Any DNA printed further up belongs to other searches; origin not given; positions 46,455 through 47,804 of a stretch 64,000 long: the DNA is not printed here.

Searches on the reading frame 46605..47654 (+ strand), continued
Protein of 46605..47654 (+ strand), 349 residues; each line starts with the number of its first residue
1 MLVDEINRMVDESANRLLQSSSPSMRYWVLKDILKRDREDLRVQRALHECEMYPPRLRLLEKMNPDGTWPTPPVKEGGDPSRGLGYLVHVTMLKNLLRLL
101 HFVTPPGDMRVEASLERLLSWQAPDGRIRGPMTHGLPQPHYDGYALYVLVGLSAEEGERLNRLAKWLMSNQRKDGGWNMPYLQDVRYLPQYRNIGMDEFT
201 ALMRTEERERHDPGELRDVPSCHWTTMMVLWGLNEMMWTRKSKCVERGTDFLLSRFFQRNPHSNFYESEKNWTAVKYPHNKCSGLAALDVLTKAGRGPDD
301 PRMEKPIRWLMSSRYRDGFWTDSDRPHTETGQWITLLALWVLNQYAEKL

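Call 34: search_solved_structures(query=A1, max_evalue=1, show_alignments=5)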
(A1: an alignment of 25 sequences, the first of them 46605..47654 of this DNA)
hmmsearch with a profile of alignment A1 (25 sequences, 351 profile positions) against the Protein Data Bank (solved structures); distinct sequences matched with E-value up to 1: 22.
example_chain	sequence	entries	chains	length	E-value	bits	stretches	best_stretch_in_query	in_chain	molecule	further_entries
3sqc_A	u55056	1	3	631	3e-15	59.3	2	112-181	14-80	SQUALENE--HOPENE CYCLASE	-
1gsz_A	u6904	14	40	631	3.9e-15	58.9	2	112-181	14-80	SQUALENE--HOPENE CYCLASE | SQUALENE-HOPENE CYCLASE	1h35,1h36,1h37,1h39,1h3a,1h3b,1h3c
2sqc_A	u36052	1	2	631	6.4e-15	58.2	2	112-181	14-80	SQUALENE-HOPENE CYCLASE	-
8pak_A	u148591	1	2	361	8.2e-05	24.9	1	110-179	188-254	Squalene--hopene cyclase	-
6sbe_A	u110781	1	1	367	0.00026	23.3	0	269-331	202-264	MstE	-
6sbb_A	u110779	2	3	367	0.00027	23.2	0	269-331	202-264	MstE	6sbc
6sbf_A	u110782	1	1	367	0.00027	23.2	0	269-331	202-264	MstE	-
6sbd_A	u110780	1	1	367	0.00027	23.2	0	269-331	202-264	MstE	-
6sbg_A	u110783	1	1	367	0.00027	23.2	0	269-331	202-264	MstE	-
8paj_A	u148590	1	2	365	0.0049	19.1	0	293-324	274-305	Squalene-hopene/tetraprenyl-beta-curcumene cyclase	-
7xkx_A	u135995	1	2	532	0.01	18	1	95-181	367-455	SQHop_cyclase_C domain-containing protein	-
6ij1_A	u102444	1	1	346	0.024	16.8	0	158-180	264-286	Prenylcyclase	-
8j5z_A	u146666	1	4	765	0.031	16.5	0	105-183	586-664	Terpene cyclase/mutase family member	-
5bp8_A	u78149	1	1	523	0.13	14.4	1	98-179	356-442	Ent-copalyl diphosphate synthase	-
6vpt_A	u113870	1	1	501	0.13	14.4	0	96-179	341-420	Cyclase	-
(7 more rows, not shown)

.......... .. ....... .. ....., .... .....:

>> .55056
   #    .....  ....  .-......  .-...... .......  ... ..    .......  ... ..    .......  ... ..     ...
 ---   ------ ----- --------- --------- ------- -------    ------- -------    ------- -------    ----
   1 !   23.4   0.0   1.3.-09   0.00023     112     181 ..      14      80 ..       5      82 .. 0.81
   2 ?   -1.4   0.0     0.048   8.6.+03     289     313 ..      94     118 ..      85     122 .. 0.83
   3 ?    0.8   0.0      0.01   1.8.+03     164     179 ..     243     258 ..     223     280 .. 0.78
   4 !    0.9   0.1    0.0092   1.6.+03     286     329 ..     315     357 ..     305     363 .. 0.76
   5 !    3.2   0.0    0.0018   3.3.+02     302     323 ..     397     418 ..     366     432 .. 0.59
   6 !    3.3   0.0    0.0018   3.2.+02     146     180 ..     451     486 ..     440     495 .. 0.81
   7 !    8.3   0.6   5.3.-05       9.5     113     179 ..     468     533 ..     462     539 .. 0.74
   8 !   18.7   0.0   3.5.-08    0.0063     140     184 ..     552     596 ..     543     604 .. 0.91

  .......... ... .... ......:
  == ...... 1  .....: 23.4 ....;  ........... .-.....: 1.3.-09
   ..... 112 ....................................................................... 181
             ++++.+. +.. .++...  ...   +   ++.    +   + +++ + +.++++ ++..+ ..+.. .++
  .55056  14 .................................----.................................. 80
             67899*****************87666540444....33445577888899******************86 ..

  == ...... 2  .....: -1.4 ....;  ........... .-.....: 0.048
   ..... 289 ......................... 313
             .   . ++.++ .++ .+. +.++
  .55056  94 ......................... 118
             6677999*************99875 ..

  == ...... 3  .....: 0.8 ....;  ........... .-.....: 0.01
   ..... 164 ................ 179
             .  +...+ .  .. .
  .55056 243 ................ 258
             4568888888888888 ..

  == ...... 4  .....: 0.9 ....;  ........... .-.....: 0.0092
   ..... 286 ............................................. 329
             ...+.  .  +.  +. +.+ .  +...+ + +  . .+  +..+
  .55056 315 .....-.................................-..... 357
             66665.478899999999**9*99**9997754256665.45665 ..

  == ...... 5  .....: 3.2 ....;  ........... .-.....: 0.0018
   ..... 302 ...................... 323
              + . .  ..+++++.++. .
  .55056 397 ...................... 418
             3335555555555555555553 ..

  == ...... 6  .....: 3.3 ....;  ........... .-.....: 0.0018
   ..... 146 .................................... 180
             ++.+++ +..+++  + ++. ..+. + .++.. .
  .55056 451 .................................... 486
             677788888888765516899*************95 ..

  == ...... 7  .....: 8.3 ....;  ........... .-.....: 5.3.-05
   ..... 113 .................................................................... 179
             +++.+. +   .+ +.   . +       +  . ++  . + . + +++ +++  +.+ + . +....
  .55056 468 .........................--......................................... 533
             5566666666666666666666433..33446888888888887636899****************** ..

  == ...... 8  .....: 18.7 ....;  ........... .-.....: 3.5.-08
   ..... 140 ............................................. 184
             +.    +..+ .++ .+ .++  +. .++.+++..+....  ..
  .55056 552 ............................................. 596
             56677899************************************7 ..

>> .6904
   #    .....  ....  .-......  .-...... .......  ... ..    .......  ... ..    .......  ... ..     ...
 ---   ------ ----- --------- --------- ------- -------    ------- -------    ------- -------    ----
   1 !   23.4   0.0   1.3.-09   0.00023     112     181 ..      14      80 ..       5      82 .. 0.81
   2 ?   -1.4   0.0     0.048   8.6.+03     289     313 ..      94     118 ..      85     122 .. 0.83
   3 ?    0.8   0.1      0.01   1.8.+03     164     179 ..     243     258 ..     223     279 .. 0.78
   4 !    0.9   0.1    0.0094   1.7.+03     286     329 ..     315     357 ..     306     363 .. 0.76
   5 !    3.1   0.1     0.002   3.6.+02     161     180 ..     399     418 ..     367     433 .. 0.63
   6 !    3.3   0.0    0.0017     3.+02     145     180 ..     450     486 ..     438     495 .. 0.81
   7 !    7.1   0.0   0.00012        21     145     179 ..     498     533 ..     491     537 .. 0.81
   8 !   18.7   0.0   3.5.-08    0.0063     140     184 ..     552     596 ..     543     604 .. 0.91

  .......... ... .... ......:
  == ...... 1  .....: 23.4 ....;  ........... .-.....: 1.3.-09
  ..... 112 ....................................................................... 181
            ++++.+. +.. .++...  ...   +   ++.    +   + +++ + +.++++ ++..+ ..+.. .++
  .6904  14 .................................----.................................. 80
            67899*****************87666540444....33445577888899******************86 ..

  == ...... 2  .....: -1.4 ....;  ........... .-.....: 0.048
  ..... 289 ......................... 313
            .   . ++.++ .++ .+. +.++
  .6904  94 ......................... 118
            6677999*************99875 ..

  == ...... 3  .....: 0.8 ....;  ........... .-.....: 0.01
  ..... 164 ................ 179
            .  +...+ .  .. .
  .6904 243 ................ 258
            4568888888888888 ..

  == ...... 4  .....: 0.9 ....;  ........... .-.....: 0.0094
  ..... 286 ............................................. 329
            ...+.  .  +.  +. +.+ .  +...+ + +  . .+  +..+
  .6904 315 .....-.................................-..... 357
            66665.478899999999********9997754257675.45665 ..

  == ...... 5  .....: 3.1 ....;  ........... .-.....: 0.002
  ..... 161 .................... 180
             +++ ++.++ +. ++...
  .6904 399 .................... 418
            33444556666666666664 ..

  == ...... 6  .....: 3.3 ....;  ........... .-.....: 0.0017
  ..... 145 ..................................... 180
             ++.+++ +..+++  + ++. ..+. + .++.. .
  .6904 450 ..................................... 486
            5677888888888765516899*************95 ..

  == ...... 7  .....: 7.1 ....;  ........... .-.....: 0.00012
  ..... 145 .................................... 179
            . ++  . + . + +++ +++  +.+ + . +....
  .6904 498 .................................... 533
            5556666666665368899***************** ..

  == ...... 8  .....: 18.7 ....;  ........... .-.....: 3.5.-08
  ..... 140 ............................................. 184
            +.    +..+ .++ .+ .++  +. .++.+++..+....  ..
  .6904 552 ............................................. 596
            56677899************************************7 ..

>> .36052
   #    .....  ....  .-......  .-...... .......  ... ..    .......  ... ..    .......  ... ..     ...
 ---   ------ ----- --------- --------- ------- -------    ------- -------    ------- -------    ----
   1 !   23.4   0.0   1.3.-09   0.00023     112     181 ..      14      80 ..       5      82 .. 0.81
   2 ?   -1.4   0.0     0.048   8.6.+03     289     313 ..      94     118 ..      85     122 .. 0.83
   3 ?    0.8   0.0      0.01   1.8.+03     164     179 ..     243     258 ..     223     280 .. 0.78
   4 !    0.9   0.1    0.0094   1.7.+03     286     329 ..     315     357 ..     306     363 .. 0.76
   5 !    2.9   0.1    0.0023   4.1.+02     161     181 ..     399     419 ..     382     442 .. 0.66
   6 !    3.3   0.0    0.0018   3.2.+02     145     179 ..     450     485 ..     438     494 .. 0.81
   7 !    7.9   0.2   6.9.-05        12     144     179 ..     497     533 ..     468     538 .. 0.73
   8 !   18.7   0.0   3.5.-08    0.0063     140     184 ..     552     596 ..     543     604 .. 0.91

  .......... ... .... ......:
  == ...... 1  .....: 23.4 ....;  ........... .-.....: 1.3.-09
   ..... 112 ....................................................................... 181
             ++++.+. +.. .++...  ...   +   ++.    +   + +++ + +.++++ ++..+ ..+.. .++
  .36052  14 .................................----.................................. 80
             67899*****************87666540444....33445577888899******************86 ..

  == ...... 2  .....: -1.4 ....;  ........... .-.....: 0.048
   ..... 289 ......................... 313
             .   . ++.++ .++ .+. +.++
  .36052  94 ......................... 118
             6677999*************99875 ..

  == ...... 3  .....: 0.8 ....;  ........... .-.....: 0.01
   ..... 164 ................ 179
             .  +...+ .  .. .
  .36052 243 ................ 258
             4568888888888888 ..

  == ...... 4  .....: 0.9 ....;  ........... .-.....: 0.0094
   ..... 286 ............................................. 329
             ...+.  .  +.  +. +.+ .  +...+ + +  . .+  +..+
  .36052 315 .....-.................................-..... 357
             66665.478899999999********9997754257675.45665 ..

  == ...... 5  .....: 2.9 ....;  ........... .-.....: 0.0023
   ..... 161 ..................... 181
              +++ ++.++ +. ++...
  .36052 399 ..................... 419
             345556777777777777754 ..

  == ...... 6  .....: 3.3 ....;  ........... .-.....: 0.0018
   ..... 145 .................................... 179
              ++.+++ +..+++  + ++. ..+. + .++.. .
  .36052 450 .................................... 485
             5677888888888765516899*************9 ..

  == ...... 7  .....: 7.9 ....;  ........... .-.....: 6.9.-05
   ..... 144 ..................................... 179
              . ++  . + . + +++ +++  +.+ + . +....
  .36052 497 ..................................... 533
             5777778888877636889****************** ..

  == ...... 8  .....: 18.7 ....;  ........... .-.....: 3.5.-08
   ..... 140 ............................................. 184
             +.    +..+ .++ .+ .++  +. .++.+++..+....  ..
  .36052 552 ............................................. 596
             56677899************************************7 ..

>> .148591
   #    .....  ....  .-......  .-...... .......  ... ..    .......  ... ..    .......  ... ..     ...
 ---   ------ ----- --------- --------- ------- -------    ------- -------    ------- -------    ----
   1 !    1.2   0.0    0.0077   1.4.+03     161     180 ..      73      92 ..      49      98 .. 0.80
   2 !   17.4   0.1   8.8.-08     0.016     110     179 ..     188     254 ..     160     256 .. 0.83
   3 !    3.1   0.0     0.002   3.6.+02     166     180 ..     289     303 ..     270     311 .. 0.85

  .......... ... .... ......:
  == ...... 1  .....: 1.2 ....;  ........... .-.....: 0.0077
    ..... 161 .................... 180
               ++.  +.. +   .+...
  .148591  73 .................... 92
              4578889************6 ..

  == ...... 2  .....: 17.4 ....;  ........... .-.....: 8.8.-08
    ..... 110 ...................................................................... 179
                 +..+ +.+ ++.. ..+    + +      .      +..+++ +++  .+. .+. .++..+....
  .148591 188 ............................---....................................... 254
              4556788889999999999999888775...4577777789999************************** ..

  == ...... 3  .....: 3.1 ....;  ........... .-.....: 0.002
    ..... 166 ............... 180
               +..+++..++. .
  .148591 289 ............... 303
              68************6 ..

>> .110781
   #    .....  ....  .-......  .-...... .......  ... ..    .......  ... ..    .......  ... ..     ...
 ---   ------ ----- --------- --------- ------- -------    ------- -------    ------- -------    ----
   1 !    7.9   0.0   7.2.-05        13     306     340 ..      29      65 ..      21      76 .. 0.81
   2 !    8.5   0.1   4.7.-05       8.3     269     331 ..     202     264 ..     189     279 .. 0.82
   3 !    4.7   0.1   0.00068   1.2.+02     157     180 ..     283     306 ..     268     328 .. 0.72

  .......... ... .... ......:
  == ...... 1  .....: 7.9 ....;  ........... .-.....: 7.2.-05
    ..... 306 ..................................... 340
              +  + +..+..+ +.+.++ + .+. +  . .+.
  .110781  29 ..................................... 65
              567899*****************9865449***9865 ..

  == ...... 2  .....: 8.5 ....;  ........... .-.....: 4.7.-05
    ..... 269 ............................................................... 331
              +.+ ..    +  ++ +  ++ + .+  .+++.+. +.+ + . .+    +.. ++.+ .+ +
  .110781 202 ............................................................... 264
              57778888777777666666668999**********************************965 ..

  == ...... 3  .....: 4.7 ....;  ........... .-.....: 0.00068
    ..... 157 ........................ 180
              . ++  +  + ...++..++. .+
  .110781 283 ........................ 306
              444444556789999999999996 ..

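Call 37: search_protein_representatives(alignment_id=A1)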
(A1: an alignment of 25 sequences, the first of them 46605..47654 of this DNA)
Query: 25 sequences, 351 profile positions. Proteins with E-value up to 0.001 (for the whole library): 859; up to 1e-10: 185; up to 1e-30: 13. The best 150 are listed.
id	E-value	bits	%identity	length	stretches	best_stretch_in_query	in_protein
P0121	1.1e-148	511.3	-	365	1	3-349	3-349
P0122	2.0e-127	441.4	-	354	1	3-349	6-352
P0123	7.8e-84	298.0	-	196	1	1-196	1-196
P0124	1.0e-46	175.9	-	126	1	234-349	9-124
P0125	4.6e-45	170.5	-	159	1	94-206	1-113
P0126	2.1e-42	161.8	-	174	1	1-126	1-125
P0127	1.8e-38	148.8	-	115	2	94-171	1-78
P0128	1.2e-36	142.8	-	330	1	18-347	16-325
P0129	9.0e-35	136.7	-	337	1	53-346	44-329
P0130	1.4e-34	136.0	-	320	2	17-180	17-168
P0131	4.8e-34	134.3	-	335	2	20-182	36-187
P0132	2.4e-32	128.7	-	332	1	14-345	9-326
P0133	9.4e-31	123.4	-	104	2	299-350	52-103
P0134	3.7e-30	121.5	-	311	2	222-350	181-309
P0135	7.6e-30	120.5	-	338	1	54-347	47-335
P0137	4.7e-29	117.9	-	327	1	13-347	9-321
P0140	9.2e-28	113.6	-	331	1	19-347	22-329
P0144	4.9e-27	111.2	-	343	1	50-334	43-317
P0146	3.6e-26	108.4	-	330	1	56-347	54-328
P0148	4.6e-25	104.7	-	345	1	57-346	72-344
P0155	4.6e-24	101.5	-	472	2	16-183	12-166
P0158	1.4e-22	96.6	-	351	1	17-323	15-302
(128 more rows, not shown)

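Call 38: search_protein_families(library=pfam, proteins=[P0128, P0129, P0132, P0135, P0137, P0140, P0144, P0148, P0155, P0158], max_evalue=0.01)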
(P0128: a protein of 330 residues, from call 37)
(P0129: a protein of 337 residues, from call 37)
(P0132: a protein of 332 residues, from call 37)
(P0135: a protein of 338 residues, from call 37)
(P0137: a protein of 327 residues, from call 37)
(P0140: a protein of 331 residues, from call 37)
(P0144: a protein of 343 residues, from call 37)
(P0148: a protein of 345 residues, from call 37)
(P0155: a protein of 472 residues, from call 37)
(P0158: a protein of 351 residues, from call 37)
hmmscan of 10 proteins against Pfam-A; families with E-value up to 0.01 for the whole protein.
P0128 (330 aa): 2 families
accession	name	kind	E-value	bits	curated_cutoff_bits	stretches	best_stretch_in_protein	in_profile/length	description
PF13243.12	SQHop_cyclase_C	-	2.8e-08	33.6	26.1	1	91-177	151-237/319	Squalene-hopene cyclase C-terminal domain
PF07678.20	TED_complement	-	8.5e-06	25.5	22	0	209-303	43-137/312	A-macroglobulin TED domain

P0129 (337 aa): 2 families
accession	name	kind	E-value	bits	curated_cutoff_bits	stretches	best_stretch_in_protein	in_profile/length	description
PF13243.12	SQHop_cyclase_C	-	1.4e-10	41.2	26.1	1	86-167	147-228/319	Squalene-hopene cyclase C-terminal domain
PF13249.12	SQHop_cyclase_N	-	9.7e-05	22.1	26.2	0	100-166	1-65/291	Squalene-hopene cyclase N-terminal domain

P0132 (332 aa): 2 families
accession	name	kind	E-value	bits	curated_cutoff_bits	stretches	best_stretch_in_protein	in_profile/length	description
PF07678.20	TED_complement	-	3.6e-05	23.5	22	0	276-319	99-141/312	A-macroglobulin TED domain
PF13243.12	SQHop_cyclase_C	-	0.00015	21.4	26.1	0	285-316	258-289/319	Squalene-hopene cyclase C-terminal domain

P0135 (338 aa): 4 families
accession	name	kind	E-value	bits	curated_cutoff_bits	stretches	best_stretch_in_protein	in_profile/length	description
PF13243.12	SQHop_cyclase_C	-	8.8e-13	48.4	26.1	2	89-167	148-226/319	Squalene-hopene cyclase C-terminal domain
PF13249.12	SQHop_cyclase_N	-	0.0028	17.3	26.2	0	73-153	202-278/291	Squalene-hopene cyclase N-terminal domain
PF07678.20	TED_complement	-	0.0046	16.5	22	0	278-313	110-145/312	A-macroglobulin TED domain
PF09492.16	Pec_lyase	-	0.0091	15.7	22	0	89-129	123-163/292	Pectic acid lyase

P0137 (327 aa): 3 families
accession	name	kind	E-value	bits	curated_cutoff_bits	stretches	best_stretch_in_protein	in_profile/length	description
PF13243.12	SQHop_cyclase_C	-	2.1e-09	37.3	26.1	1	86-164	148-227/319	Squalene-hopene cyclase C-terminal domain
PF13249.12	SQHop_cyclase_N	-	0.00025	20.8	26.2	0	99-165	1-66/291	Squalene-hopene cyclase N-terminal domain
PF09492.16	Pec_lyase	-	0.0081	15.9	22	0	93-162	58-118/292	Pectic acid lyase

P0140 (331 aa): 3 families
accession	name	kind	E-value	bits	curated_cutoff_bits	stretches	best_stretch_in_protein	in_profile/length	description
PF13243.12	SQHop_cyclase_C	-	3.7e-14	52.9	26.1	2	93-172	148-227/319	Squalene-hopene cyclase C-terminal domain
PF13249.12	SQHop_cyclase_N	-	4.4e-05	23.2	26.2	0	279-304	42-67/291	Squalene-hopene cyclase N-terminal domain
PF07678.20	TED_complement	-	0.00075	19.1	22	0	139-236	101-188/312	A-macroglobulin TED domain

P0144 (343 aa): 2 families
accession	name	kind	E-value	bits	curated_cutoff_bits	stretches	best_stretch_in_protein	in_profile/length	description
PF13243.12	SQHop_cyclase_C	-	9.3e-12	45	26.1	2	89-168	148-227/319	Squalene-hopene cyclase C-terminal domain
PF13249.12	SQHop_cyclase_N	-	2.5e-05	24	26.2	0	96-137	226-267/291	Squalene-hopene cyclase N-terminal domain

P0148 (345 aa): 3 families
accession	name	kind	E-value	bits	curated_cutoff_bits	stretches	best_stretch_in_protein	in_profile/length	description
PF13243.12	SQHop_cyclase_C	-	3.4e-13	49.7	26.1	2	107-190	144-227/319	Squalene-hopene cyclase C-terminal domain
PF13249.12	SQHop_cyclase_N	-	3.5e-06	26.8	26.2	0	298-325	44-71/291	Squalene-hopene cyclase N-terminal domain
PF00432.27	Prenyltrans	-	0.0012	18.8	26.5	0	283-342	39-89/304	Prenyltransferase alpha-alpha toroid domain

P0155 (472 aa): 5 families
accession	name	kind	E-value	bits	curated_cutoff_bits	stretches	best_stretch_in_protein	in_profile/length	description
PF00583.31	Acetyltransf_1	-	1.2e-13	51.7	20.7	1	373-451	34-116/116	Acetyltransferase (GNAT) family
PF13508.13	Acetyltransf_7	-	2.2e-12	47.6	27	1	378-452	8-83/84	Acetyltransferase (GNAT) domain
PF13243.12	SQHop_cyclase_C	-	2e-11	43.9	26.1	1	84-162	148-226/319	Squalene-hopene cyclase C-terminal domain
PF13673.13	Acetyltransf_10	-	1.6e-10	41.5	23.6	1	374-470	32-126/128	Acetyltransferase (GNAT) domain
PF08445.16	FR47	-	1.9e-06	28.2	22.1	1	393-455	18-81/86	FR47-like protein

P0158 (351 aa): 3 families
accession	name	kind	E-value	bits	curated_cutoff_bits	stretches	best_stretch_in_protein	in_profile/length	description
PF13243.12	SQHop_cyclase_C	-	6.1e-09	35.8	26.1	1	135-309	74-234/319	Squalene-hopene cyclase C-terminal domain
PF00432.27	Prenyltrans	-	0.00017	21.6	26.5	0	49-178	51-174/304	Prenyltransferase alpha-alpha toroid domain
PF13249.12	SQHop_cyclase_N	-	0.00025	20.8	26.2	0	278-303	41-66/291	Squalene-hopene cyclase N-terminal domain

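Call 40: find_homologous_proteins(query=P0146)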
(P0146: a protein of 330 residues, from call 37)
Query P0146 (330 aa): 2831 proteins with E <= 0.001 among 4097 candidates; the best 120 are listed.
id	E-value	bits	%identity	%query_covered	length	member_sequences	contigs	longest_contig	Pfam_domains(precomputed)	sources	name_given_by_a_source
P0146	7.7e-227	770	100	100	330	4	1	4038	PF13243.13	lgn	-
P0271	9.2e-171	586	76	100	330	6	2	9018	PF13243.13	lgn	-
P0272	2.6e-163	561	74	100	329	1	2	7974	PF13243.13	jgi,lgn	jgi:hypothetical protein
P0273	1.9e-160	552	74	97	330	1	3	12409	PF13243.13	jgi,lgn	jgi:hypothetical protein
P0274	3.8e-117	409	55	98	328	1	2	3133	PF13243.13,PF13249.13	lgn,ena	-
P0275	2.8e-115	403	54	98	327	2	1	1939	PF13243.13,PF13249.13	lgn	-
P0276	9.3e-114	398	57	96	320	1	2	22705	PF13243.13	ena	-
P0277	1.2e-112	395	55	97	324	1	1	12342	PF13243.13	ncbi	-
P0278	3.6e-112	393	55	98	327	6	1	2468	PF13243.13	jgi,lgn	-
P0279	6.0e-112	392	53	97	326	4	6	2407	PF13243.13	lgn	-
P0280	3.5e-111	390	54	98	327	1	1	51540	PF13243.13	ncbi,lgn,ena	-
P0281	5.9e-111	389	54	97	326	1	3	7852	PF13243.13,PF13249.13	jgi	jgi:hypothetical protein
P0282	1.5e-110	388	52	97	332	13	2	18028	PF13243.13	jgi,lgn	jgi:hypothetical protein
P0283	2.5e-110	387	55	97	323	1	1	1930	PF13243.13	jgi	jgi:hypothetical protein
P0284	3.3e-110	387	53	97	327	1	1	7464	PF13243.13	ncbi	-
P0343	8.2e-106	372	52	97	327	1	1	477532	PF13243.13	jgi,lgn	jgi:hypothetical protein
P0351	1.1e-105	372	50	98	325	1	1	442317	PF13243.13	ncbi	ncbi:MAG: hypothetical protein ACPK7O_02010 [Methanobacterium sp.]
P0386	1.4e-104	368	53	97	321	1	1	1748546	PF13243.13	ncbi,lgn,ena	-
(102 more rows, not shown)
